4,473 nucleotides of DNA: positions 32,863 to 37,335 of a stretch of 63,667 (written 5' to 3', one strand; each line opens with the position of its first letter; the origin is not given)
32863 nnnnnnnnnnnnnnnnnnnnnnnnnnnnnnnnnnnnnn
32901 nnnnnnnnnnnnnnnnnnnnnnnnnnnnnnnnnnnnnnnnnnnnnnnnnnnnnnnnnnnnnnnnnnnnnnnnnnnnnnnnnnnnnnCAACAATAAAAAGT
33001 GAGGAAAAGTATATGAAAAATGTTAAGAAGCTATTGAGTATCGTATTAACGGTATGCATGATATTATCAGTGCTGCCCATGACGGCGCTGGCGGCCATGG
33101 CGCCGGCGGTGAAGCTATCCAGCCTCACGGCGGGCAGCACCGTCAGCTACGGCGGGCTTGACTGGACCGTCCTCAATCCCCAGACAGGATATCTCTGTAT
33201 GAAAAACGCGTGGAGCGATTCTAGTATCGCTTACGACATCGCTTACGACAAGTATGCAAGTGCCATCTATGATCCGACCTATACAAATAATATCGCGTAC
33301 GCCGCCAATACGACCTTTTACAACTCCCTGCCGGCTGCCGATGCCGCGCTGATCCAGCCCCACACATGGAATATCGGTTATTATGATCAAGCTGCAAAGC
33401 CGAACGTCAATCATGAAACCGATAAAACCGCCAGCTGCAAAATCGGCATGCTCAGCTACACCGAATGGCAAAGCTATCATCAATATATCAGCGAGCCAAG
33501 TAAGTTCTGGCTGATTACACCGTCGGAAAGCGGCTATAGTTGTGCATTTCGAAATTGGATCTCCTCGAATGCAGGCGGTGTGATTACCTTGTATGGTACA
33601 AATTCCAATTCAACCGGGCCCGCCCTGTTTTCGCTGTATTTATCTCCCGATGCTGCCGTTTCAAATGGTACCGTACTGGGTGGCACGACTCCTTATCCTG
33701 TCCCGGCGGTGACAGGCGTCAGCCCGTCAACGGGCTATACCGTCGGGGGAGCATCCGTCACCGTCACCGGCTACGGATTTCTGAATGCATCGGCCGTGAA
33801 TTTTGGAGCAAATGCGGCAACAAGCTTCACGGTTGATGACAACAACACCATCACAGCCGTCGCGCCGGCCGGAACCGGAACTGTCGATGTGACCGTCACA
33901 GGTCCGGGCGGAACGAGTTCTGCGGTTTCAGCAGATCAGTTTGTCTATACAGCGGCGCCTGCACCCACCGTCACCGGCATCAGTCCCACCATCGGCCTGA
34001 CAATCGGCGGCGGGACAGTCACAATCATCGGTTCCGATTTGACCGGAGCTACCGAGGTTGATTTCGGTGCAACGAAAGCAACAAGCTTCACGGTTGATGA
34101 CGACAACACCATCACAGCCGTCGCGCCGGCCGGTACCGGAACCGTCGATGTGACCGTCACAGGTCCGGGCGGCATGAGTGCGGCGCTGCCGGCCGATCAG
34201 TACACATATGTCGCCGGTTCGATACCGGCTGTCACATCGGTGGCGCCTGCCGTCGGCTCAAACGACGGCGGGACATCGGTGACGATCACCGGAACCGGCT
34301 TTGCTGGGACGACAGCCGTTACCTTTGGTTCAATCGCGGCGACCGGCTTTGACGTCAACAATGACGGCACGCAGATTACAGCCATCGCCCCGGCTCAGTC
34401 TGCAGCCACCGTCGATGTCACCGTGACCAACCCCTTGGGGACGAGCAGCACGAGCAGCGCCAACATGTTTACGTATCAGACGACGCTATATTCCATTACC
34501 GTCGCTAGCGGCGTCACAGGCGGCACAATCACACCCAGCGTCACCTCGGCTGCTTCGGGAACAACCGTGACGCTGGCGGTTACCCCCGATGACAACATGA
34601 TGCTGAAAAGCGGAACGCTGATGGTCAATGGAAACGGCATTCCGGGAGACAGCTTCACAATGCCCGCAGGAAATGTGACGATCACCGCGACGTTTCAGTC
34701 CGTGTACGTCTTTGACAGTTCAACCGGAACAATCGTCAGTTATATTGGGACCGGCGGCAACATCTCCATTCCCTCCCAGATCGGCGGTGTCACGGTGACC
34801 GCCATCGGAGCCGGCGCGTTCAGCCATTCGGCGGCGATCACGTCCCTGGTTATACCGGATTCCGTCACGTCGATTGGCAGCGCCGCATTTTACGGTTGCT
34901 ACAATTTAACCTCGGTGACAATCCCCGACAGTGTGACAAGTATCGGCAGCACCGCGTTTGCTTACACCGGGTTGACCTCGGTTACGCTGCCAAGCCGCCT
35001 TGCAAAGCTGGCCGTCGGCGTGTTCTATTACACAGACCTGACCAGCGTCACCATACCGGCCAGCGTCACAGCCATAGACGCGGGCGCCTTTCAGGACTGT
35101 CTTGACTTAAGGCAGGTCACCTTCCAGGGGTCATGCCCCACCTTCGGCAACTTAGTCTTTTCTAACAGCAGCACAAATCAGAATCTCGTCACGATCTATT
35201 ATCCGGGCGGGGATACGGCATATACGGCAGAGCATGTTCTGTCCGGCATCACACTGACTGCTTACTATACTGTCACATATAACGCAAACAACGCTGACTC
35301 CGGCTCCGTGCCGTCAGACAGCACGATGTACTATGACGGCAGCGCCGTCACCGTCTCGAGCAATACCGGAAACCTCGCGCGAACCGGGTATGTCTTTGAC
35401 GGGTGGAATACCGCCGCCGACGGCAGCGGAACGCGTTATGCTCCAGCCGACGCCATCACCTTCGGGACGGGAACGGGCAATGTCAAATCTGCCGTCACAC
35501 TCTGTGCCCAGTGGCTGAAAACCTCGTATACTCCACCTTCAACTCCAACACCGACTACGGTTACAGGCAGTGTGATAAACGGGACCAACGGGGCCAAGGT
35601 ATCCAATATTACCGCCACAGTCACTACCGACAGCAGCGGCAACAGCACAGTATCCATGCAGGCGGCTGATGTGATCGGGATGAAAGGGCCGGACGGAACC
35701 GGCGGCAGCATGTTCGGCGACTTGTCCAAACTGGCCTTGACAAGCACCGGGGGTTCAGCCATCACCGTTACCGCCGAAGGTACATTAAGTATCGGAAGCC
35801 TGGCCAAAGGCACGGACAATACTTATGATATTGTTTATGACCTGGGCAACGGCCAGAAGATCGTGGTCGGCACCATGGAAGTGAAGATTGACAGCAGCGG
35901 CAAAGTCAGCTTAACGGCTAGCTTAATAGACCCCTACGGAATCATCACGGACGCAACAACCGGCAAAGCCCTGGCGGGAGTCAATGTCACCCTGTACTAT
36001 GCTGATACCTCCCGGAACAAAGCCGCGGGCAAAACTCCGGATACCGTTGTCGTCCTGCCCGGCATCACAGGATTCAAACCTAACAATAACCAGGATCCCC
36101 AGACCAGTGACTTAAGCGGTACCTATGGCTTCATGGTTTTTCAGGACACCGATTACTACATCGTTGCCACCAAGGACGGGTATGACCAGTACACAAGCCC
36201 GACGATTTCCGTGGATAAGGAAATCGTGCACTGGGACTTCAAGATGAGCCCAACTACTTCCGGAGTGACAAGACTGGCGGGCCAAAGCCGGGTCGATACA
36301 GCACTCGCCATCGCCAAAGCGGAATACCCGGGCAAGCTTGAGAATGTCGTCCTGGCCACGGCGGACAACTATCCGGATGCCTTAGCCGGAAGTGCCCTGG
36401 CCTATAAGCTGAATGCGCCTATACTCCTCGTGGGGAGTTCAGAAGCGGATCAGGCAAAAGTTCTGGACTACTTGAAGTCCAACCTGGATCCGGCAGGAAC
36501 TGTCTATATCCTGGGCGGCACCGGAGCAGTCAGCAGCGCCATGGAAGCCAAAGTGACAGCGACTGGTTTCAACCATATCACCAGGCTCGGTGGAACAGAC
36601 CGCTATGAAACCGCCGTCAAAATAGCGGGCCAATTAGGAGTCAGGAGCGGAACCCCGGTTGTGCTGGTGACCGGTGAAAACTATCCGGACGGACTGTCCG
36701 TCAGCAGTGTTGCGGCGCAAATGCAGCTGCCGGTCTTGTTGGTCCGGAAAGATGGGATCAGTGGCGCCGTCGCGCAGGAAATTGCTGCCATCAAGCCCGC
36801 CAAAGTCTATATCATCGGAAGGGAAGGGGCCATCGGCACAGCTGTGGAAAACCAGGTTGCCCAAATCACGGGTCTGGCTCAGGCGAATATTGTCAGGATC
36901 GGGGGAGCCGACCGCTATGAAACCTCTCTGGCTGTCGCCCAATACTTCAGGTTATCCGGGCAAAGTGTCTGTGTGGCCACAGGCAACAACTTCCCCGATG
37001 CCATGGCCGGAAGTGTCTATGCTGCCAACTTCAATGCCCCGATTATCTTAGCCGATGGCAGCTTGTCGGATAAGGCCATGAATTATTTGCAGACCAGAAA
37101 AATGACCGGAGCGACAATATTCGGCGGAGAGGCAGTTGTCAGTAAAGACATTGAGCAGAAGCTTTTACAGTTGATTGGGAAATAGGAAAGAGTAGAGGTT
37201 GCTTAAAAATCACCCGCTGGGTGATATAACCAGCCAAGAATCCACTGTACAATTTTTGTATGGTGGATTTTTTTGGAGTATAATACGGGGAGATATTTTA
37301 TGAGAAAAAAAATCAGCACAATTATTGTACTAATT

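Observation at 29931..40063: A ~10-kb accessory island sits in the conserved truA|rplM junction of the ribosomal-protein supercluster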

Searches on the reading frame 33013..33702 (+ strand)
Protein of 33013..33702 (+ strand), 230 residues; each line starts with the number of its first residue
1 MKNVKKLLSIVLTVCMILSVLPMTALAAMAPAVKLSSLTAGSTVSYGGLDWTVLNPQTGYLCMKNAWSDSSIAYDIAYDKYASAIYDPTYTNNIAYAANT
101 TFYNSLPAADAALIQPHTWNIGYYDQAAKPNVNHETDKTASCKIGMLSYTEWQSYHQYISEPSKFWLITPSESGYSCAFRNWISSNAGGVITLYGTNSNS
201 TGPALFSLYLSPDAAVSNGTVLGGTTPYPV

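Call 69: search_protein_families(library=pfam, proteins=[window:33013-33702:+], max_evalue=1)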
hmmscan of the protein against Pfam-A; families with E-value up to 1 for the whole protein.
window:33013-33702:+ (230 aa): 1 family
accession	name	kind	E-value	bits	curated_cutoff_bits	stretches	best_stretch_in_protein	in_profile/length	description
PF14339.12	DUF4394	-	0.14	11.9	29.6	1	54-129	98-169/230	Domain of unknown function (DUF4394)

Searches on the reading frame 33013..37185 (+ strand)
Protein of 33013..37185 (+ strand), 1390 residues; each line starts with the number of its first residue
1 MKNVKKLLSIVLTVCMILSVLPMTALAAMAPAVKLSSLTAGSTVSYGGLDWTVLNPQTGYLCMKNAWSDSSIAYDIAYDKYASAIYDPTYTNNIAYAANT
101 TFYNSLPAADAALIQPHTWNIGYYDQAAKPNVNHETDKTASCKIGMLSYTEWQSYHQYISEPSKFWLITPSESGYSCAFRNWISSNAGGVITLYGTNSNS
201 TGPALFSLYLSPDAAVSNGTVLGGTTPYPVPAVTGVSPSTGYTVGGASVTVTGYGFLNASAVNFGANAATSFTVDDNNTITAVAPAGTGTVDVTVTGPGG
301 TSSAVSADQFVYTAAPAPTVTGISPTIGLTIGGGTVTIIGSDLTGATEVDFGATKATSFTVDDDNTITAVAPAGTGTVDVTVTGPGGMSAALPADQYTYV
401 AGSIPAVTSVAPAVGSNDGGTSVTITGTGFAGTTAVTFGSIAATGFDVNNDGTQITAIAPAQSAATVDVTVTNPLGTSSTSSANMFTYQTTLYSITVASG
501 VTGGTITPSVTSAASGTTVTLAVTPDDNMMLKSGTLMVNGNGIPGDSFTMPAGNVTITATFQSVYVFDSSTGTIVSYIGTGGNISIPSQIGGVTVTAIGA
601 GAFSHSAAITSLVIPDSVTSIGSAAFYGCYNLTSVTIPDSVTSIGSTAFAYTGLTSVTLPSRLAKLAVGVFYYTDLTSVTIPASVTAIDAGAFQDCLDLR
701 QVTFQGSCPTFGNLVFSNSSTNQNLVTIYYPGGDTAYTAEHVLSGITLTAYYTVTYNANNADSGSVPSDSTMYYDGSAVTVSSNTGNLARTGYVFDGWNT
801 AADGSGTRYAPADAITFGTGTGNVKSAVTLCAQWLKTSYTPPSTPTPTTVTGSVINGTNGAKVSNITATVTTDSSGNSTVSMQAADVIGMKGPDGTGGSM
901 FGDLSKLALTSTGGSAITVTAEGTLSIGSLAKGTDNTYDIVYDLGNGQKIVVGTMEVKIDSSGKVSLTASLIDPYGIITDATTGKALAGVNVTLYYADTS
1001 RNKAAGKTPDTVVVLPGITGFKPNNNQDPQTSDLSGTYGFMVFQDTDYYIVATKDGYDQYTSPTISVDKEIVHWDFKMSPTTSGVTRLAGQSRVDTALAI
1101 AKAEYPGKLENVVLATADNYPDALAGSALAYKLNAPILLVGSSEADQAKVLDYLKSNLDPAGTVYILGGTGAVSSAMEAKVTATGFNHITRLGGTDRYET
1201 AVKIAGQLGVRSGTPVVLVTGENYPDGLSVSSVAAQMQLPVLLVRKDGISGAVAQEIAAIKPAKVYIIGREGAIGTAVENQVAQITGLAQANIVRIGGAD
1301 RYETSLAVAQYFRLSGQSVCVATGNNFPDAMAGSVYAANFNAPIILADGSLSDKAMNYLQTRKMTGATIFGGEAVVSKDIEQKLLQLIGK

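Call 4: search_protein_families(library=pfam, proteins=[window:33013-37185:+], max_evalue=0.01)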
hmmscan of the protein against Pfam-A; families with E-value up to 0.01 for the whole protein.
window:33013-37185:+ (1390 aa): 6 families
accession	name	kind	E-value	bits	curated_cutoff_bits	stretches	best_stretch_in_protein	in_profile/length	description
PF04122.17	CW_binding_2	-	1e-57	193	24.9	3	1295-1381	1-73/73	Cell wall binding domain 2 (CWB2)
PF13306.12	LRR_5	-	6.9e-33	113.7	27.7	1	596-720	1-124/127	BspA type Leucine rich repeat region (6 copies)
PF01833.30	TIG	-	1.2e-23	83.3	20.9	3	318-392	1-77/84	IPT/TIG domain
PF09479.16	Flg_new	-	1.3e-08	35.3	27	1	752-816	1-55/65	Listeria-Bacteroides repeat domain (List_Bact_rpt)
PF18998.6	Flg_new_2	-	1.5e-06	28.5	23.6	1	495-563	3-71/73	Divergent InlB B-repeat domain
PF20144.5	TIG_SUH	-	0.00021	21.8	24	0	1234-1249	69-84/94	TIG domain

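Call 5: search_protein_families(library=ncbifam, proteins=[window:33013-37185:+], max_evalue=0.01)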
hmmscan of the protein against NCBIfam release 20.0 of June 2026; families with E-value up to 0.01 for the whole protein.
window:33013-37185:+ (1390 aa): 3 families
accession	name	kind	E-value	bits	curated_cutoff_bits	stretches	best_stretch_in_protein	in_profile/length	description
NF033435.1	S-layer_Clost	equivalog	4.3e-29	101.9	650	2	1216-1389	420-603/728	S-layer protein SlpA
NF058597.1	CoaZ_rpt_PGGG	domain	9.8e-16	57.6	30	3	229-305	1-84/88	choice-of-anchor Z repeating domain-containing protein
NF047961.1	adhesin_HupY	equivalog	7.4e-12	44.2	1250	1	588-707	167-286/978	leucine-rich repeat adhesin HupY/LrrG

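Call 77: search_protein_families(library=padloc, proteins=[window:33013-37185:+], max_evalue=0.001)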
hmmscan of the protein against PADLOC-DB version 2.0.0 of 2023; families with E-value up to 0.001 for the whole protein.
window:33013-37185:+ (1390 aa): 0 families

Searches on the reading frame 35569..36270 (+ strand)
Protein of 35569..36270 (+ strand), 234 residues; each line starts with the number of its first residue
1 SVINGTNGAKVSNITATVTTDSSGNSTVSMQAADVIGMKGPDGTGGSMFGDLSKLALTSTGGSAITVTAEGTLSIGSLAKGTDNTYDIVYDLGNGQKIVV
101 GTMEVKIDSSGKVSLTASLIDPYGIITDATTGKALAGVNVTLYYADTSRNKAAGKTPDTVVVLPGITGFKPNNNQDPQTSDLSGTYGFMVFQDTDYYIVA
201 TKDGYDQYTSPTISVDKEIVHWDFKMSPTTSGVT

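Call 69: search_protein_families(library=pfam, proteins=[window:35569-36270:+], max_evalue=1)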
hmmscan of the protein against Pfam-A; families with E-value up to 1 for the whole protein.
window:35569-36270:+ (234 aa): 3 families
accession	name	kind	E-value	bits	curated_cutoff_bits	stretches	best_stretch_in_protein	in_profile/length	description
PF13620.12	CarboxypepD_reg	-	0.0002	22.1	32.3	1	124-217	4-71/82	Carboxypeptidase regulatory-like domain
PF13715.12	CarbopepD_reg_2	-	0.015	15.8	32.2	0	178-226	28-76/88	CarboxypepD_reg-like domain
PF22414.1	Hia_Tpr_ring_dom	-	0.25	11.5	27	1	13-29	17-33/37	Trimeric autotransporter adhesin, Trp ring domain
